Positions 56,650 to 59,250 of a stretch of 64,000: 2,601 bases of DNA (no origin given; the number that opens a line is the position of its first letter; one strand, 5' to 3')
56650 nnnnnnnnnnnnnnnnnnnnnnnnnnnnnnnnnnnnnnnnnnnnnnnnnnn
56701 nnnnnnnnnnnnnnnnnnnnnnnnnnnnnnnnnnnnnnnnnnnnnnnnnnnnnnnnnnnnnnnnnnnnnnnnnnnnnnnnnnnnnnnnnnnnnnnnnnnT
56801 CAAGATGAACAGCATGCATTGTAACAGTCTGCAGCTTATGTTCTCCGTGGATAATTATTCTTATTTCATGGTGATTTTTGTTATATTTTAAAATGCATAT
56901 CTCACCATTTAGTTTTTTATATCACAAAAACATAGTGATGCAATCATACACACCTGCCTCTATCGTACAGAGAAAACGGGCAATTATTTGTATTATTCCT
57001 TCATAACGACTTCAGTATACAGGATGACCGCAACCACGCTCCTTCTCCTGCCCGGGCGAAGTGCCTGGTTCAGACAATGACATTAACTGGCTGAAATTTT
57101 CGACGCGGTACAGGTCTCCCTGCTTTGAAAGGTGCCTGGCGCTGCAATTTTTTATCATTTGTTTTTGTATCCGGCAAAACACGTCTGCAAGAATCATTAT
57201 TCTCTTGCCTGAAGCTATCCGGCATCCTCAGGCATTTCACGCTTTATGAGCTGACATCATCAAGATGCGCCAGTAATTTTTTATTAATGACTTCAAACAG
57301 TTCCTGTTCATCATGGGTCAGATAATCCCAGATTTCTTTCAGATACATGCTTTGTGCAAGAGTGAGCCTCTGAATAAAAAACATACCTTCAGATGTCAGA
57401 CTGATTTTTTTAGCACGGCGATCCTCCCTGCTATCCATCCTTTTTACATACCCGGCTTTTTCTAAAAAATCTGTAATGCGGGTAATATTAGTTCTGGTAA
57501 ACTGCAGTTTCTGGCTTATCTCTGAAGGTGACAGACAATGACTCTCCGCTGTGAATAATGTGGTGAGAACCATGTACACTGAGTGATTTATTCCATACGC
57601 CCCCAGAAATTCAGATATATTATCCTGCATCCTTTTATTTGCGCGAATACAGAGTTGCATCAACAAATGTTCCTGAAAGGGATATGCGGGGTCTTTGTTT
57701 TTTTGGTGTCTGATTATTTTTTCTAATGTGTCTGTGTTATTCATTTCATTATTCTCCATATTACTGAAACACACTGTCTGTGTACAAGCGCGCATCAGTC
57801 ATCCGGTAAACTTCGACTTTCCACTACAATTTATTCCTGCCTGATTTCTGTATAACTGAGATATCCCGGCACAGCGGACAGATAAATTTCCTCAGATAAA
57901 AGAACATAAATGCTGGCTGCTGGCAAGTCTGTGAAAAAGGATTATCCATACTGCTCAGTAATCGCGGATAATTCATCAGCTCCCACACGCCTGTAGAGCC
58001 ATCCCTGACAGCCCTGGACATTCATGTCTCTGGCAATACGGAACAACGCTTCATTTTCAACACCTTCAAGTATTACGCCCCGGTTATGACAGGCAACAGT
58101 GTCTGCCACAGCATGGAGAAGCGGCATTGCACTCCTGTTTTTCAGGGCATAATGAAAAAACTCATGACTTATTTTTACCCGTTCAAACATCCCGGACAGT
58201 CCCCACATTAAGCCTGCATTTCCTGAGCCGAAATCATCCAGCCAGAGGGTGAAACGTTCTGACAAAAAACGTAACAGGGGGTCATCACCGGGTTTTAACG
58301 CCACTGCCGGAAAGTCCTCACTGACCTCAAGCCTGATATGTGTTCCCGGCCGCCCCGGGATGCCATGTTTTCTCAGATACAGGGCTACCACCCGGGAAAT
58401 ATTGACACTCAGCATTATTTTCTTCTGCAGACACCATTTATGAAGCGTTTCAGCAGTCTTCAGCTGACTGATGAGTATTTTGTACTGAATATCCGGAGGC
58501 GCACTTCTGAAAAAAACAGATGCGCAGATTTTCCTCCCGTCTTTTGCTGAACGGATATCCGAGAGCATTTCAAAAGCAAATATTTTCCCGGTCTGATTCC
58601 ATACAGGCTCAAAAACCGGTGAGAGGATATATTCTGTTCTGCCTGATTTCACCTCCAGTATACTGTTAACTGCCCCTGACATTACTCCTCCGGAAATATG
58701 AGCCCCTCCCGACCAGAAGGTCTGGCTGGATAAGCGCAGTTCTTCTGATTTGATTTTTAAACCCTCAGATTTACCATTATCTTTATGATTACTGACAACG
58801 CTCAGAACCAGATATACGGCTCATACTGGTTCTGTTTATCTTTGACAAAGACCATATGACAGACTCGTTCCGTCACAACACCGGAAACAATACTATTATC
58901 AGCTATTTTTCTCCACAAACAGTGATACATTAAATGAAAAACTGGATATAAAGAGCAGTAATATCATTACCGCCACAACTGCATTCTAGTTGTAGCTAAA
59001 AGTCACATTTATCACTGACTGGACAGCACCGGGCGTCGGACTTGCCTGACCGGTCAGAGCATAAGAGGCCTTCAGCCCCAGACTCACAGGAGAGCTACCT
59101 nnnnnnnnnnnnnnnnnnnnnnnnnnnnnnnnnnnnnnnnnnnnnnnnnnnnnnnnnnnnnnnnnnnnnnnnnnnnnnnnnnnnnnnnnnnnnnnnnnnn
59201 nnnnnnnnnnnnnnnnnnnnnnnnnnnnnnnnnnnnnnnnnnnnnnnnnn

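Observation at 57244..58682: Fimbria-linked regulatory pair: EAL-domain protein plus PapX/SfaX-type MarR regulator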

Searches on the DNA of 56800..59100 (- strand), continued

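Call 51: search_dna_similar(query=window:56800-58682:-, collection=ecoli_genomes, mode=near, max_rows=40, rows=best)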
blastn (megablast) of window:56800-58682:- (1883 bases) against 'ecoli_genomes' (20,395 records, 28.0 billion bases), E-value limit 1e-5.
Records with a match: 1389; places in all: 1810; records where one place covers at least 80% of the query: 49.
Genomes with a match: 1386 of 5426; with a place that covers at least 80% of the query: 49. Places per genome that has any: lowest 1, median 1, highest 5. On chromosomes: 1807 places; on plasmids: 3.
Best place of each record, by identity: >=99% 48; 95-99% 1274; 90-95% 1; 80-90% 34; 60-80% 32.
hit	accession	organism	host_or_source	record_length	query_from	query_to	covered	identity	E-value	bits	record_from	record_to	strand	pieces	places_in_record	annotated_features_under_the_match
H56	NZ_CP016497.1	Escherichia coli strain UPEC 26-1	Homo sapiens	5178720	1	1883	100%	100.0%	0e+0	3478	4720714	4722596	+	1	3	sfaY: transcriptional regulator SfaY | papX: HTH-type transcriptional regulator PapX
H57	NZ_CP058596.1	Escherichia coli strain UPEC_U013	Homo sapiens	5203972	1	1883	100%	100.0%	0e+0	3478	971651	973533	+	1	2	sfaY: transcriptional regulator SfaY | papX: HTH-type transcriptional regulator PapX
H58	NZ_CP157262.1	Escherichia coli strain GABEEC132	Homo sapiens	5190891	1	1883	100%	100.0%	0e+0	3478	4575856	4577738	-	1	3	sfaY: transcriptional regulator SfaY | papX: HTH-type transcriptional regulator PapX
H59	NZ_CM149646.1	Escherichia coli strain UPEC957C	canine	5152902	1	1883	100%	100.0%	0e+0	3478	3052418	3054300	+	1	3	sfaY: transcriptional regulator SfaY | papX: HTH-type transcriptional regulator PapX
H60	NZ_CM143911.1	Escherichia coli strain E02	Homo sapiens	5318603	1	1883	100%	100.0%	0e+0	3478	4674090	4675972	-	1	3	sfaY: transcriptional regulator SfaY | papX: HTH-type transcriptional regulator PapX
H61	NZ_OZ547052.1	Escherichia coli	Homo sapiens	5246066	1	1883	100%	100.0%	0e+0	3478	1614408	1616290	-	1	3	sfaY: transcriptional regulator SfaY | papX: HTH-type transcriptional regulator PapX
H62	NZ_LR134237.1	Escherichia coli strain NCTC9022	missing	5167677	1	1883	100%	100.0%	0e+0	3478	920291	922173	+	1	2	sfaY: transcriptional regulator SfaY | papX: HTH-type transcriptional regulator PapX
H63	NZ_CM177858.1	Escherichia coli strain UPEC957C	canine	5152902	1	1883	100%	100.0%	0e+0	3478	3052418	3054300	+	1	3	sfaY: transcriptional regulator SfaY | papX: HTH-type transcriptional regulator PapX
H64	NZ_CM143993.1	Escherichia coli strain ESBLEC_HM24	Homo sapiens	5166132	1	1883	100%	99.9%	0e+0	3472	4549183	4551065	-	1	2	sfaY: transcriptional regulator SfaY | papX: HTH-type transcriptional regulator PapX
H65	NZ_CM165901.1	Escherichia coli strain N12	Homo sapiens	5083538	1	1883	100%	99.9%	0e+0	3467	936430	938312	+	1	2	sfaY: transcriptional regulator SfaY | papX: HTH-type transcriptional regulator PapX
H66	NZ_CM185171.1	Escherichia coli strain AB_24_S34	Mula Mutha River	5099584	1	1883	100%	99.9%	0e+0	3467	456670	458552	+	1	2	sfaY: transcriptional regulator SfaY | papX: HTH-type transcriptional regulator PapX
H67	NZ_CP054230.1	Escherichia coli strain EcPF14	Homo sapiens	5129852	1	1883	100%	99.8%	0e+0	3461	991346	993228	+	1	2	sfaY: transcriptional regulator SfaY | papX: HTH-type transcriptional regulator PapX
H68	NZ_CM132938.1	Escherichia coli strain 998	Homo sapiens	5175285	1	1883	100%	99.8%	0e+0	3461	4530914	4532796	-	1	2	sfaY: transcriptional regulator SfaY | papX: HTH-type transcriptional regulator PapX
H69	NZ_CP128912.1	Escherichia coli strain TUM13773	Homo sapiens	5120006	1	1883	100%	99.8%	0e+0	3456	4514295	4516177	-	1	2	sfaY: transcriptional regulator SfaY | papX: HTH-type transcriptional regulator PapX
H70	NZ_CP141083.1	Escherichia coli strain KE50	Homo sapiens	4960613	1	1883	100%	99.8%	0e+0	3456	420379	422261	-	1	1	sfaY: transcriptional regulator SfaY | papX: HTH-type transcriptional regulator PapX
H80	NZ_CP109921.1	Escherichia coli O2:K2:H1 strain C 237-04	Homo sapiens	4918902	1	1883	100%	99.1%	0e+0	3384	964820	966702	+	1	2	sfaY: transcriptional regulator SfaY | papX: HTH-type transcriptional regulator PapX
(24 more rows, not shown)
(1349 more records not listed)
